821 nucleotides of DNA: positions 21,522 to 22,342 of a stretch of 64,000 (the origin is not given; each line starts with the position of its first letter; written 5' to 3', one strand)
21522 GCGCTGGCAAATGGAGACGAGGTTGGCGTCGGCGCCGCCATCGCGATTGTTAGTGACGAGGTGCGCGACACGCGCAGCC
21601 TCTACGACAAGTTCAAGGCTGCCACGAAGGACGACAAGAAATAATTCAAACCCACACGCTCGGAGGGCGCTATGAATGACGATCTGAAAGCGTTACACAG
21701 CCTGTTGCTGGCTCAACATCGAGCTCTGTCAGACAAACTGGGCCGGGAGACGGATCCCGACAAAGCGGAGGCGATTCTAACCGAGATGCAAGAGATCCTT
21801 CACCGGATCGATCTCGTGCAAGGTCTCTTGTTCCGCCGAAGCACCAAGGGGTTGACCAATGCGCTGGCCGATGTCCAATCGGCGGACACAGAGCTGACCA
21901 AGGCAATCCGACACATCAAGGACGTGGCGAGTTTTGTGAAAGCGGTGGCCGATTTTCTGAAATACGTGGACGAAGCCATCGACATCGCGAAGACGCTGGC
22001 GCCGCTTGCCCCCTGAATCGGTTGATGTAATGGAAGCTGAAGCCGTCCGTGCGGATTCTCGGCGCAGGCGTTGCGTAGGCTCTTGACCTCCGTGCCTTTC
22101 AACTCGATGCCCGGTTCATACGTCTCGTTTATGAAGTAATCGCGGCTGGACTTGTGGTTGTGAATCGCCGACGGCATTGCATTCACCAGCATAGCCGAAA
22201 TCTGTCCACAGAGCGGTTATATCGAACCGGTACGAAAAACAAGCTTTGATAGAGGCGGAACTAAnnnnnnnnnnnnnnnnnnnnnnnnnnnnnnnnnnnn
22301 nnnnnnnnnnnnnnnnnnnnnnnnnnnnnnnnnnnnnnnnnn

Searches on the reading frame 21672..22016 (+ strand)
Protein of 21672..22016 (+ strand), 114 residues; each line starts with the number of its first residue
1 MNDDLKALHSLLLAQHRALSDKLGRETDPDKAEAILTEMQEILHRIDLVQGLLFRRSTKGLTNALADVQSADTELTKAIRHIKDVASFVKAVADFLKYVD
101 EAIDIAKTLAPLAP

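Call 47: list_cluster_members(proteins=[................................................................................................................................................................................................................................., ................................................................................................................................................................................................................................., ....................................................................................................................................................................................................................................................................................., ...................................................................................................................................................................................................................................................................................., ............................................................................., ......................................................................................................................, window:21672-22013:+, window:21087-21641:+, window:19917-20675:+, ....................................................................])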
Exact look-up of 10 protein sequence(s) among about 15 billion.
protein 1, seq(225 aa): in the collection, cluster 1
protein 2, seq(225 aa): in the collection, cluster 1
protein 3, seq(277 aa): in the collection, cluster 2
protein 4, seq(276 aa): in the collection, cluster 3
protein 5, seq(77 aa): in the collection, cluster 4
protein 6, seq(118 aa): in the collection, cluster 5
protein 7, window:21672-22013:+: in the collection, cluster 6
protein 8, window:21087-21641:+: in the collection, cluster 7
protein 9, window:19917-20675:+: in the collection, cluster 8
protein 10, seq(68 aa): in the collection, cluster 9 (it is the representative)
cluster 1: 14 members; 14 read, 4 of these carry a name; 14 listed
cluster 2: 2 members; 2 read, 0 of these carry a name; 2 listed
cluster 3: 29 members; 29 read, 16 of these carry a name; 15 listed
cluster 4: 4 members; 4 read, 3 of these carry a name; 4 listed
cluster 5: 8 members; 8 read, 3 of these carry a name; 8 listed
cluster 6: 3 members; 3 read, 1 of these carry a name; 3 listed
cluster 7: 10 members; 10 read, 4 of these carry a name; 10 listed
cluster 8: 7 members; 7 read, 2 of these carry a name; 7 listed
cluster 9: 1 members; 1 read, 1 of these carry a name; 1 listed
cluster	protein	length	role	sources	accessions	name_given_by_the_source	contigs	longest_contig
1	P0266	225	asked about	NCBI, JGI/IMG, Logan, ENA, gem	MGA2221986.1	MAG: hypothetical protein ABSH21_09460 [Verrucomicrobiia bacterium] | hypothetical protein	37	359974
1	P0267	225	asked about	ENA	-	-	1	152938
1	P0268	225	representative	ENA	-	-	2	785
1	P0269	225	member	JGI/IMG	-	hypothetical protein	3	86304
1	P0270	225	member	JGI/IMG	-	hypothetical protein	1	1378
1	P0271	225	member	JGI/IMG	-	hypothetical protein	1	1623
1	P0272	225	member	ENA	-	-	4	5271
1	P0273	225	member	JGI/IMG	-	-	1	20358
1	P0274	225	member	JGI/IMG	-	-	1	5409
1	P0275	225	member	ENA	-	-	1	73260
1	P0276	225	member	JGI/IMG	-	-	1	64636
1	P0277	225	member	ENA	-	-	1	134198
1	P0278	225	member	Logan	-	-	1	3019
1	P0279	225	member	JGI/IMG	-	-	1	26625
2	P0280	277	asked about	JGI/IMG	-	-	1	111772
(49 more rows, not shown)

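Call 57: search_protein_families(library=pfam, max_evalue=0.001, proteins=[window:21672-22016:+])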
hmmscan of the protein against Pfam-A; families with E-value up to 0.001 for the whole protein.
window:21672-22016:+ (114 aa): 0 families

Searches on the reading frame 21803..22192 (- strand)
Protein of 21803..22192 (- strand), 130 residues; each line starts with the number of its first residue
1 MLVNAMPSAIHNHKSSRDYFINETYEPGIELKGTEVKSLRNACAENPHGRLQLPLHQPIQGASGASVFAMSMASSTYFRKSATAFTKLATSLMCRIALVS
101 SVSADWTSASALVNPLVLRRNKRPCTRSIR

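Call 8: search_protein_families(library=pfam, max_evalue=1, proteins=[window:21803-22192:-])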
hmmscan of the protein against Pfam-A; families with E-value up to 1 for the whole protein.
seq(130 aa): 1 family
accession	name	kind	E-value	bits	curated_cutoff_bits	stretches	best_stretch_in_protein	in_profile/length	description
PF01668.23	SmpB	-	3e-09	37.4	27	1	10-42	2-34/143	SmpB protein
